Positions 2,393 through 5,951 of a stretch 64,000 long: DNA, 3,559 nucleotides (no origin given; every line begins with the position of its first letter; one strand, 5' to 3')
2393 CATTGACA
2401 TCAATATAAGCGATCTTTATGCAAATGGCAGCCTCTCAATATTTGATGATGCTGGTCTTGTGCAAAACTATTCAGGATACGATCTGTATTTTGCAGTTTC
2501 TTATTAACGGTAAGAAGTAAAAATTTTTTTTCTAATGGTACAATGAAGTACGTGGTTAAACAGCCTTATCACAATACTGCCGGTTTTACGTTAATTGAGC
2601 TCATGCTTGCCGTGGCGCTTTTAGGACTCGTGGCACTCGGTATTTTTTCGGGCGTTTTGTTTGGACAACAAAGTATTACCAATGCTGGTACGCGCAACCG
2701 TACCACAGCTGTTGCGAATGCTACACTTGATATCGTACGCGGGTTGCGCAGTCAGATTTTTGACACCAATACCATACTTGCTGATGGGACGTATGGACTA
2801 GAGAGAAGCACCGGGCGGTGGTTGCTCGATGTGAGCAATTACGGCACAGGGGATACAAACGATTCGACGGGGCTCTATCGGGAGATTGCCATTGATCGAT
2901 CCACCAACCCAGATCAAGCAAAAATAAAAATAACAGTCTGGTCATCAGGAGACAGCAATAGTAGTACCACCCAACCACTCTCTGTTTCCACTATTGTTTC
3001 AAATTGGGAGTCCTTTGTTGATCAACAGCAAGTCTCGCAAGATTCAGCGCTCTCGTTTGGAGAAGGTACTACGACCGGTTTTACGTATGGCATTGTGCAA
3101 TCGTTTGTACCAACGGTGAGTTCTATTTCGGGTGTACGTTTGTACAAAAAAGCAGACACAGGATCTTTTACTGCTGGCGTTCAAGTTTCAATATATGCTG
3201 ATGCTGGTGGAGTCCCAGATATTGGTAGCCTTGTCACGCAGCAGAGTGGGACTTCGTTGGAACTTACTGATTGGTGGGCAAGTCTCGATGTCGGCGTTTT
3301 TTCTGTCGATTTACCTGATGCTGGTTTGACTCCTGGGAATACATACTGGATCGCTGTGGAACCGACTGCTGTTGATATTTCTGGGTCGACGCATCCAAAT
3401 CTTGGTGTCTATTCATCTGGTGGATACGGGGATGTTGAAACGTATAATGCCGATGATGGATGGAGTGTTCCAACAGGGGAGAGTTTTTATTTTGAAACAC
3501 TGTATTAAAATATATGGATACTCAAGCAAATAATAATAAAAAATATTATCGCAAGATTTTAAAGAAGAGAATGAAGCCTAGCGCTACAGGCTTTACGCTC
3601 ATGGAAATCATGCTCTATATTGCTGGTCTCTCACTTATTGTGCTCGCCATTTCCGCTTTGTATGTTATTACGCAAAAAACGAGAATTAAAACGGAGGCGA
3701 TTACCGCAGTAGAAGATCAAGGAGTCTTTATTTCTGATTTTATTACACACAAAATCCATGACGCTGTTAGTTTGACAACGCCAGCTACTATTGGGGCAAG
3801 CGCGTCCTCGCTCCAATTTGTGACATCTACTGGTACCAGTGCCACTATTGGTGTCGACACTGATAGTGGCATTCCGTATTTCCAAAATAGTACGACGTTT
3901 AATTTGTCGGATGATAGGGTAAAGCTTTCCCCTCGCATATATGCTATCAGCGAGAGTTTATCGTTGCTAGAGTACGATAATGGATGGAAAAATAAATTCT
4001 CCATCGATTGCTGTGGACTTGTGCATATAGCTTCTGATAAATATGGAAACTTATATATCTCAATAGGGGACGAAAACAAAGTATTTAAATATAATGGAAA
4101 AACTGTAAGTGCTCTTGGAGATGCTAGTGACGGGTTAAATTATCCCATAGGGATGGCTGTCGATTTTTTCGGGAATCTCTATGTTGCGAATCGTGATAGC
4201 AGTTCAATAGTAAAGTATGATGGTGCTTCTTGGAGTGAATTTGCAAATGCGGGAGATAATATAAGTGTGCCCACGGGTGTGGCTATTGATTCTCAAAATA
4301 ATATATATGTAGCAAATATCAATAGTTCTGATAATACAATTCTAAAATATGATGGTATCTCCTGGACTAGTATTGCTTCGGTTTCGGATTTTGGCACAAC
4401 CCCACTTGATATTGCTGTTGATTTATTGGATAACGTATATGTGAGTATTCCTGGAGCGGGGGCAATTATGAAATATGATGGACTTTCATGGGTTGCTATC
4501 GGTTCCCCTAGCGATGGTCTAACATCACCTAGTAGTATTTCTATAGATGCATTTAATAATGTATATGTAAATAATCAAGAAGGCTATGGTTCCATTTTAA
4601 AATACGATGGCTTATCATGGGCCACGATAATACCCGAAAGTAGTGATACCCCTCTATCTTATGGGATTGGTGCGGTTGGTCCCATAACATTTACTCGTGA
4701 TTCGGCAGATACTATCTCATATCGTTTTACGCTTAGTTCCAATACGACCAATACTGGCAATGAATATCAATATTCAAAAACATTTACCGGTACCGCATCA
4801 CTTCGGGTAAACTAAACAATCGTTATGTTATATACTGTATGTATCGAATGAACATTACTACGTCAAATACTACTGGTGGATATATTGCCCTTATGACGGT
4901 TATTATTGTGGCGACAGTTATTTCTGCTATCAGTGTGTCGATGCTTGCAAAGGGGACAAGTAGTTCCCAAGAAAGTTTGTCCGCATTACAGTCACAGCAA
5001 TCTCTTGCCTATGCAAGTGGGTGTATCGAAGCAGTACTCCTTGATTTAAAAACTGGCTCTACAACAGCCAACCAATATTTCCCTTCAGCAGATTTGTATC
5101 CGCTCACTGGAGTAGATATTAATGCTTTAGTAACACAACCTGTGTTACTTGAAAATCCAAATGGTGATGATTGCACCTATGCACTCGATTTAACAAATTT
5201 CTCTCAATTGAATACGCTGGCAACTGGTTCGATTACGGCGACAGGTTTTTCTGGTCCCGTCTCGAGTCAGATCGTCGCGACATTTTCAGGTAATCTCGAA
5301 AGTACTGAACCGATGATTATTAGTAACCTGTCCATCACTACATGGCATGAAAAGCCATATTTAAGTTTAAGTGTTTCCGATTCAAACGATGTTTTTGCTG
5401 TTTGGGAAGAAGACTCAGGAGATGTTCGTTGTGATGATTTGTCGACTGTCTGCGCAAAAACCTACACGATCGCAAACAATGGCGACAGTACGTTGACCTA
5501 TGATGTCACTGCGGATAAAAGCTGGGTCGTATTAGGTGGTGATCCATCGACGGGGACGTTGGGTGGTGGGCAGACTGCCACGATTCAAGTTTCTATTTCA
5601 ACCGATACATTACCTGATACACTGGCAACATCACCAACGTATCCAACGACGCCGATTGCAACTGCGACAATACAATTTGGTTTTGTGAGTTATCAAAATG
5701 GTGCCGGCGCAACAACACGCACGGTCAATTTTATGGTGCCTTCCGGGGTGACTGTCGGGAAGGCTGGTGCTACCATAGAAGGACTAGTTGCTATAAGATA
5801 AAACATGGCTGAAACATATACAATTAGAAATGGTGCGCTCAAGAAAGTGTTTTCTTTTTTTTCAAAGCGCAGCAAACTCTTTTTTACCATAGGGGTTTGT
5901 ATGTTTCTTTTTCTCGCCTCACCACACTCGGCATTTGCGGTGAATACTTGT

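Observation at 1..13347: Type IV pilus locus with an unusual set of pilin-fused giant proteins and a 1897-aa repetitive protein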

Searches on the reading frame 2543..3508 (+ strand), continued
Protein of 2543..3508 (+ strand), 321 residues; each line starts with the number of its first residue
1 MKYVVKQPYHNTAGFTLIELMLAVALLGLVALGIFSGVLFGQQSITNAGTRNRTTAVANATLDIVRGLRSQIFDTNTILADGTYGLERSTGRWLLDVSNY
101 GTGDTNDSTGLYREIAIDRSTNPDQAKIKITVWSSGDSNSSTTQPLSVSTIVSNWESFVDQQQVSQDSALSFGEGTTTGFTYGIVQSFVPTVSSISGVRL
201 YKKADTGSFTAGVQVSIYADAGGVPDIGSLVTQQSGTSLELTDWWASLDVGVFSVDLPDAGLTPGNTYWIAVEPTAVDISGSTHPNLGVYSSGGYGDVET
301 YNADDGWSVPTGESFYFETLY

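Call 70: find_encoding_contigs(protein=P0016, flank=10000, max_places=1)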
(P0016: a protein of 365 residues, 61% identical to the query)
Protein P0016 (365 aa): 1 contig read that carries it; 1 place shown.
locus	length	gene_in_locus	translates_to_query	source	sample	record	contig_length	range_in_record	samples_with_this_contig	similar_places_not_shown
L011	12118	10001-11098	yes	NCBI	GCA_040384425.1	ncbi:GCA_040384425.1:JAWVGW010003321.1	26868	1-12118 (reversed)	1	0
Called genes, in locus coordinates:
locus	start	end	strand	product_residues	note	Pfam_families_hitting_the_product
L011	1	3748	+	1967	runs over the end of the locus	PF10162:G8 (weak), PF01951:Archease (faint)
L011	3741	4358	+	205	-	-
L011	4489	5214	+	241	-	PF02494:HYR (weak), PF16403:Bact_surface_Ig-like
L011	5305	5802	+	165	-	PF07963:N_methyl (faint)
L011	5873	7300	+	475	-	PF00989:PAS, PF13426:PAS_9 (weak), PF00512:HisKA, PF02518:HATPase_c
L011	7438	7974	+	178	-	-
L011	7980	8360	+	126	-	PF00072:Response_reg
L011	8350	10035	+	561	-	PF05157:MshEN, PF00437:T2SSE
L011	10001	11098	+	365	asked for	PF00482:T2SSF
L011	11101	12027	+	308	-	PF07963:N_methyl (weak)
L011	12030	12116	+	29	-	?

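Call 81: list_cluster_members(proteins=[window:2543-3508:+, window:5805-11498:+, window:12736-13347:+])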
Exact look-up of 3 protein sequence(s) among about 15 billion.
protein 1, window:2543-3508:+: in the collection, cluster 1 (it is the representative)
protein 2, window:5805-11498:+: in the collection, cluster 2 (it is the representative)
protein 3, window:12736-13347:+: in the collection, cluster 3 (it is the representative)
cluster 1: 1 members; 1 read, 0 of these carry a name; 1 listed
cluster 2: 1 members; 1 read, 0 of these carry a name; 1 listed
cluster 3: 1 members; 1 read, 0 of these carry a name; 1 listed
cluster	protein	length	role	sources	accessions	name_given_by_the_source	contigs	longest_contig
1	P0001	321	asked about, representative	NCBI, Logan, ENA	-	-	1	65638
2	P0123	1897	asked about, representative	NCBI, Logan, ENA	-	-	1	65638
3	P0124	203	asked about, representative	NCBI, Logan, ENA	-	-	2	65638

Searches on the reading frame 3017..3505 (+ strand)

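Call 61: search_protein_families(library=pfam, proteins=[window:3017-3505:+], max_evalue=5)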
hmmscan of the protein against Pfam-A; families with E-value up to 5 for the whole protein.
window:3017-3505:+ (163 aa): 1 family
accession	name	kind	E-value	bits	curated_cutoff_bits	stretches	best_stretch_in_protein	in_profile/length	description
PF03459.23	TOBE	-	0.19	12.4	22.3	1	52-84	16-48/64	TOBE domain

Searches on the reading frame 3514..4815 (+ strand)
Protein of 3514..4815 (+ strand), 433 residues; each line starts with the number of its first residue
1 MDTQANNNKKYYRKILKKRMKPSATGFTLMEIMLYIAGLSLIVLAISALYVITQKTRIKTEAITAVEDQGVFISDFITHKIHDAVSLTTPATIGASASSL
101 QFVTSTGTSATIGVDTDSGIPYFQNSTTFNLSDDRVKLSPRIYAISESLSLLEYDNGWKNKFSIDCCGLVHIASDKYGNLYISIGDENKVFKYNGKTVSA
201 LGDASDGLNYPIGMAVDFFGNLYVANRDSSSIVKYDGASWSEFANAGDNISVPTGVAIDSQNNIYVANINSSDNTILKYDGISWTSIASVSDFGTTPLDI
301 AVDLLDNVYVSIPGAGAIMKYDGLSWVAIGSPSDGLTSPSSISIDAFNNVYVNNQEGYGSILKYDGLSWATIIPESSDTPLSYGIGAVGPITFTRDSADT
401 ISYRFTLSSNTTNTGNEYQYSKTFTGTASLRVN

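Call 6: search_protein_families(library=pfam, proteins=[window:3514-4815:+], max_evalue=0.1)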
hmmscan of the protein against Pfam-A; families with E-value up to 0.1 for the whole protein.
window:3514-4815:+ (433 aa): 6 families
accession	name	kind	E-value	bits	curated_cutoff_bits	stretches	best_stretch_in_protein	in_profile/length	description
PF06739.17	SBBP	-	2e-10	40.9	20.5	2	248-267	11-29/38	Beta-propeller repeat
PF01436.27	NHL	-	3.8e-08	33.4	20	1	253-279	4-28/28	NHL repeat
PF12768.13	Rax2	-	8.5e-05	22.5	28.8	1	220-294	91-169/254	Rax2 C-terminal beta propeller domain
PF19565.4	DUF6087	-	0.0017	19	27.1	0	275-294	45-64/99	Family of unknown function (DUF6087)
PF07494.17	Reg_prop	-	0.059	14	20.4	0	255-268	9-22/24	Two component regulator propeller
PF08450.18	SGL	-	0.072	13.1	26.3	0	246-322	129-211/246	SMP-30/Gluconolactonase/LRE-like region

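Call 8: search_protein_families(library=ncbifam, proteins=[window:3514-4815:+], max_evalue=0.1)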
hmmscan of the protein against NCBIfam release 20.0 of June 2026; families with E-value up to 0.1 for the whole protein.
window:3514-4815:+ (433 aa): 5 families
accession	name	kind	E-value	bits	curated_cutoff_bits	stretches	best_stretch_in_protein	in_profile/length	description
NF033206.1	ScyE_fam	subfamily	6.9e-07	29.1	80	2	189-273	235-326/333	ScyD/ScyE family protein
NF035926.1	scyF_NHL_VPEP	equivalog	0.0014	17.8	350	1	174-280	159-276/376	scytonemin biosynthesis PEP-CTERM protein ScyF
NF007848.0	PRK10557.1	equivalog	0.0034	16.7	120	1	17-67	3-53/192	prepilin peptidase-dependent protein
NF041002.1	pilin_ComGF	equivalog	0.036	14.3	80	1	25-58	2-35/139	competence type IV pilus minor pilin ComGF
NF006453.0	PRK08808.1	equivalog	0.059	12.4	295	1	20-87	2-69/211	type II secretion system protein J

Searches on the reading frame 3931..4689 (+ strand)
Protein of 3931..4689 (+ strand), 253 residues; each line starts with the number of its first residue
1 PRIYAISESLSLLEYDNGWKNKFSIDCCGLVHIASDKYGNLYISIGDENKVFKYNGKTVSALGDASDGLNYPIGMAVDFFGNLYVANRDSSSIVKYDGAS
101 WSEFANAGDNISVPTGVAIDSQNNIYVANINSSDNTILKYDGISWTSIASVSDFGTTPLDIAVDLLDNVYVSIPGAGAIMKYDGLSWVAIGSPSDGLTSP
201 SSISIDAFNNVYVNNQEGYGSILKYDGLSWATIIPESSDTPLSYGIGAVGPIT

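Call 61: search_protein_families(library=pfam, proteins=[window:3931-4689:+], max_evalue=5)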
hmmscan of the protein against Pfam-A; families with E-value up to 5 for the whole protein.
window:3931-4689:+ (253 aa): 7 families
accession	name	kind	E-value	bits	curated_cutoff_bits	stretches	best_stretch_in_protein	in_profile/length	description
PF06739.17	SBBP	-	2.8e-13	50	20.5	4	108-128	10-29/38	Beta-propeller repeat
PF01436.27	NHL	-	2.4e-09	37.2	20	2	114-140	4-28/28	NHL repeat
PF12768.13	Rax2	-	1.3e-05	25.2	28.8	1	81-154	91-168/254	Rax2 C-terminal beta propeller domain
PF19565.4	DUF6087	-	0.00015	22.4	27.1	0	136-155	45-64/99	Family of unknown function (DUF6087)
PF08450.18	SGL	-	0.0028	17.7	26.3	0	64-97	178-211/246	SMP-30/Gluconolactonase/LRE-like region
PF07494.17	Reg_prop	-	0.008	16.7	20.4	0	116-129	9-22/24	Two component regulator propeller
PF06977.17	SdiA-regulated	-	0.16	11.6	21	1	106-128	217-239/249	SdiA-regulated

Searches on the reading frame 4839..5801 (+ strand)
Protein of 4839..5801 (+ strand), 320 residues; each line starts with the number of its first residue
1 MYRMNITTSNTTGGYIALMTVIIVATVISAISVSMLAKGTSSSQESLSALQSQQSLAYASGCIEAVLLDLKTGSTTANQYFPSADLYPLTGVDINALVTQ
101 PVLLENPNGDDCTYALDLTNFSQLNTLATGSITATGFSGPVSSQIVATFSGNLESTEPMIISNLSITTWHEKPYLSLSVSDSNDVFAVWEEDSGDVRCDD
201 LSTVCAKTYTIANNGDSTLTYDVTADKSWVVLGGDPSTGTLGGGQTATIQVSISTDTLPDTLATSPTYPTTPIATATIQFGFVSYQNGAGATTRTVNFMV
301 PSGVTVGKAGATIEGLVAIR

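Call 6: search_protein_families(library=pfam, proteins=[window:4839-5801:+], max_evalue=0.1)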
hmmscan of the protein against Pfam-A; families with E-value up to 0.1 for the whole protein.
window:4839-5801:+ (320 aa): 3 families
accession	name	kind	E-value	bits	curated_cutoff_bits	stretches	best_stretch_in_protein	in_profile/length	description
PF19190.6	BACON_2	-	5.5e-05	23.4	25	1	210-261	24-73/94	Viral BACON domain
PF22544.2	HYDIN_VesB_CFA65-like_Ig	-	0.0013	19.4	25.5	1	206-257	22-74/100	HYDIN/CFA65/VesB-like, Ig-like domain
PF24507.1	Ig_CFAP65_4th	-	0.067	14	27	0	208-252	1-45/76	CFAP65, fourth Ig-like domain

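Call 8: search_protein_families(library=ncbifam, proteins=[window:4839-5801:+], max_evalue=0.1)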
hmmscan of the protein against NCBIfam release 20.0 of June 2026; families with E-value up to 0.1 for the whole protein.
window:4839-5801:+ (320 aa): 1 family
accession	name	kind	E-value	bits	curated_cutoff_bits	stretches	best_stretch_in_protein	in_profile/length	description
NF037980.1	T2SS_GspK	equivalog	0.00033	20.3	130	1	16-73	4-61/307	type II secretion system minor pseudopilin GspK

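Call 53: search_solved_structures(query=window:4839-5801:+, max_evalue=10)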
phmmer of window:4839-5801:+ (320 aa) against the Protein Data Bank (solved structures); distinct sequences matched with E-value up to 10: 0.

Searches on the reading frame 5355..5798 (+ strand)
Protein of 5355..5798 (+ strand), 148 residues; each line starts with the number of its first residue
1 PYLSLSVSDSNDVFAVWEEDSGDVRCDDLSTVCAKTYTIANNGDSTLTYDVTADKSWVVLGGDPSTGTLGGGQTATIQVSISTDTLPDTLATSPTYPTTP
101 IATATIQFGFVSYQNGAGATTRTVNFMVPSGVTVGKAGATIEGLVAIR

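Call 61: search_protein_families(library=pfam, proteins=[window:5355-5798:+], max_evalue=5)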
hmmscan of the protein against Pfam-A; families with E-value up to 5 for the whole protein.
window:5355-5798:+ (148 aa): 6 families
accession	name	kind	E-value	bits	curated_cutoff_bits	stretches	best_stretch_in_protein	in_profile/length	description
PF19190.6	BACON_2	-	4.7e-05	23.7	25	1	38-89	24-73/94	Viral BACON domain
PF22544.2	HYDIN_VesB_CFA65-like_Ig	-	0.00045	20.9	25.5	1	34-86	22-75/100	HYDIN/CFA65/VesB-like, Ig-like domain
PF24507.1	Ig_CFAP65_4th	-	0.02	15.7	27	1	36-80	1-45/76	CFAP65, fourth Ig-like domain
PF11614.14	FixG_C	-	0.18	12.4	25.6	1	36-129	36-119/119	IG-like fold at C-terminal of FixG, putative oxidoreductase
PF22076.2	Cep192_D6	-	0.27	11.9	35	1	34-87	23-74/101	Cep192 domain 6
PF09244.16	Suc_Porlyase_C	-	1.9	9.5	23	0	37-76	6-44/67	Sucrose phosphorylase, C-terminal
